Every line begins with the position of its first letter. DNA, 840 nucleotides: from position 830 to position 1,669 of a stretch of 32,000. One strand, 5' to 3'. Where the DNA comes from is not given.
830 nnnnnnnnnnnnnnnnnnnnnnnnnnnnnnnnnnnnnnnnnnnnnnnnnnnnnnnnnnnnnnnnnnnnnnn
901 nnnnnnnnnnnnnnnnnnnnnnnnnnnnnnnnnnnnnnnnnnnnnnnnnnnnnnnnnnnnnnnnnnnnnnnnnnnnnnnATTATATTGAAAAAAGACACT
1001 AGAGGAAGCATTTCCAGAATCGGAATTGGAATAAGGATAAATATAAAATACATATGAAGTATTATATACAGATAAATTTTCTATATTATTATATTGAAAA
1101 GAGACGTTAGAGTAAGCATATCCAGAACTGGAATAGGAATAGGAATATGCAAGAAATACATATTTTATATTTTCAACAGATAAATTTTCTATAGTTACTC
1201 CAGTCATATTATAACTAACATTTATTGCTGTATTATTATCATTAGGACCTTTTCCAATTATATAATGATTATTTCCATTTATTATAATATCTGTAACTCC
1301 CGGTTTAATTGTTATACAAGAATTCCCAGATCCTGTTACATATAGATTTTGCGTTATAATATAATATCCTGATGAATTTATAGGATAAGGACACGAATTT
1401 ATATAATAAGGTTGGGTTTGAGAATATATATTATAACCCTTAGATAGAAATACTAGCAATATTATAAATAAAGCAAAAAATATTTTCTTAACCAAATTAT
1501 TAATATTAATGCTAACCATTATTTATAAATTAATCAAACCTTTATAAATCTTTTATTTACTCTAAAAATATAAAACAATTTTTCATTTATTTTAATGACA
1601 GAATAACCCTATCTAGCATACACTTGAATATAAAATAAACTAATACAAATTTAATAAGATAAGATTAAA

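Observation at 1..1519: Unlisted edge-truncated ORF: a surface beta-helix protein built from in-frame 108-129 bp repeats with a conserved scaffold and a hypervariable loop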

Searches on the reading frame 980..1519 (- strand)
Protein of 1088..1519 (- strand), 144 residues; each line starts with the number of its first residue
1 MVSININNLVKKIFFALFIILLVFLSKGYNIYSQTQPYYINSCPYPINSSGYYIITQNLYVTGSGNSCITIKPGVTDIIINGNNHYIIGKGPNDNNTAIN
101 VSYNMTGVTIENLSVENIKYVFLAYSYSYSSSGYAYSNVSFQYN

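Call 12: search_protein_families(library=pfam, proteins=[window:1088-1519:-], max_evalue=10)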
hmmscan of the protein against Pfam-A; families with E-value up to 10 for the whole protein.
window:1088-1519:- (144 aa): 0 families

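Call 46: find_homologous_proteins(query=window:1070-1441:-, max_evalue=0.01)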
Query window:1070-1441:-: 2 candidates shared short words with the query, none scored E <= 0.01.

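Call 58: find_homologous_proteins(query=A2, max_evalue=0.001)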
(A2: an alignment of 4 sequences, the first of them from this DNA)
Query A2 (4 sequences) (154 aa, profile of the alignment): 45 proteins with E <= 0.001 among 2649 candidates.
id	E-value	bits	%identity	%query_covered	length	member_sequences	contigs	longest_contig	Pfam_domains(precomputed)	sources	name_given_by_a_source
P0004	5.4e-66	239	31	61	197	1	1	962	-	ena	-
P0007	1.7e-34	137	31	79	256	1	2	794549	PF13229.13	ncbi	-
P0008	2.0e-31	127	30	73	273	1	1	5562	-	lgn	-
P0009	2.6e-31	127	26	70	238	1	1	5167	PF13229.13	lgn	-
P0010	3.8e-30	123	31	58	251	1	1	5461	-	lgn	-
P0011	3.3e-29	120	37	34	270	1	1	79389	-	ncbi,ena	-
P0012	6.4e-29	119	25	76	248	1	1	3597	PF13229.13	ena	-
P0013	6.7e-29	119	33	49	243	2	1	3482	PF13229.13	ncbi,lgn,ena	-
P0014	1.1e-28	118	27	86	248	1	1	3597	PF13229.13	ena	-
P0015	7.9e-28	115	41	34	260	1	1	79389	-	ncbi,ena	-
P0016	1.2e-27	115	26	58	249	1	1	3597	PF13229.13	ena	-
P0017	6.6e-27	112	28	70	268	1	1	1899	PF13229.13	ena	-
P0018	2.7e-26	110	24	87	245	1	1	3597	PF13229.13,PF05048.20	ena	-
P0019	3.4e-26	110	36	34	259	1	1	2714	-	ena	-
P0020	1.5e-24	105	31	49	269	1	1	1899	-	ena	-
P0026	4.4e-18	84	40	38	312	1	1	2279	PF13229.13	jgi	jgi:hypothetical protein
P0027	6.8e-18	83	34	59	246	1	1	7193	PF13229.13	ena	-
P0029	1.6e-13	69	42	36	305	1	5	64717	PF13229.13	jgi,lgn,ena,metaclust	metaclust:\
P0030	1.0e-12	66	38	36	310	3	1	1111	PF13229.13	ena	-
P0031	3.6e-12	64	42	36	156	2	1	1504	PF13229.13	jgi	jgi:hypothetical protein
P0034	7.6e-11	60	31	52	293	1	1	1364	PF13229.13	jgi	jgi:hypothetical protein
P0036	6.8e-10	57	37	51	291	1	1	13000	PF13229.13,PF05048.20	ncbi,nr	ncbi:MAG: right-handed parallel beta-helix repeat-containing protein [Deltaproteobacteria bacterium]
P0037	1.0e-9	57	42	23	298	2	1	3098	PF13229.13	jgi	jgi:hypothetical protein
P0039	1.8e-9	56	35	40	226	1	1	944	PF13229.13,PF05048.20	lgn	-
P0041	8.6e-9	54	43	18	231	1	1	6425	PF05048.20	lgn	-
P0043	4.8e-8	51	27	53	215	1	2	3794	PF13229.13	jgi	jgi:Right handed beta helix region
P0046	2.4e-6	46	-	-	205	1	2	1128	PF13229.13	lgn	-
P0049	1.2e-4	40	26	53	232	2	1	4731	PF13229.13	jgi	jgi:hypothetical protein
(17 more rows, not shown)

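Call 59: search_solved_structures(query=A2, max_evalue=10, show_alignments=2)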
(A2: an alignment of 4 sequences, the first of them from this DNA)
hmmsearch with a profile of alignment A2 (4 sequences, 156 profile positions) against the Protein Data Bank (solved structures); distinct sequences matched with E-value up to 10: 1.
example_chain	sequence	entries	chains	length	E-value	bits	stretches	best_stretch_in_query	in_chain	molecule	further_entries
3vmv_A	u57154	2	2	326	0.15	15.3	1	39-105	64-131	Pectate lyase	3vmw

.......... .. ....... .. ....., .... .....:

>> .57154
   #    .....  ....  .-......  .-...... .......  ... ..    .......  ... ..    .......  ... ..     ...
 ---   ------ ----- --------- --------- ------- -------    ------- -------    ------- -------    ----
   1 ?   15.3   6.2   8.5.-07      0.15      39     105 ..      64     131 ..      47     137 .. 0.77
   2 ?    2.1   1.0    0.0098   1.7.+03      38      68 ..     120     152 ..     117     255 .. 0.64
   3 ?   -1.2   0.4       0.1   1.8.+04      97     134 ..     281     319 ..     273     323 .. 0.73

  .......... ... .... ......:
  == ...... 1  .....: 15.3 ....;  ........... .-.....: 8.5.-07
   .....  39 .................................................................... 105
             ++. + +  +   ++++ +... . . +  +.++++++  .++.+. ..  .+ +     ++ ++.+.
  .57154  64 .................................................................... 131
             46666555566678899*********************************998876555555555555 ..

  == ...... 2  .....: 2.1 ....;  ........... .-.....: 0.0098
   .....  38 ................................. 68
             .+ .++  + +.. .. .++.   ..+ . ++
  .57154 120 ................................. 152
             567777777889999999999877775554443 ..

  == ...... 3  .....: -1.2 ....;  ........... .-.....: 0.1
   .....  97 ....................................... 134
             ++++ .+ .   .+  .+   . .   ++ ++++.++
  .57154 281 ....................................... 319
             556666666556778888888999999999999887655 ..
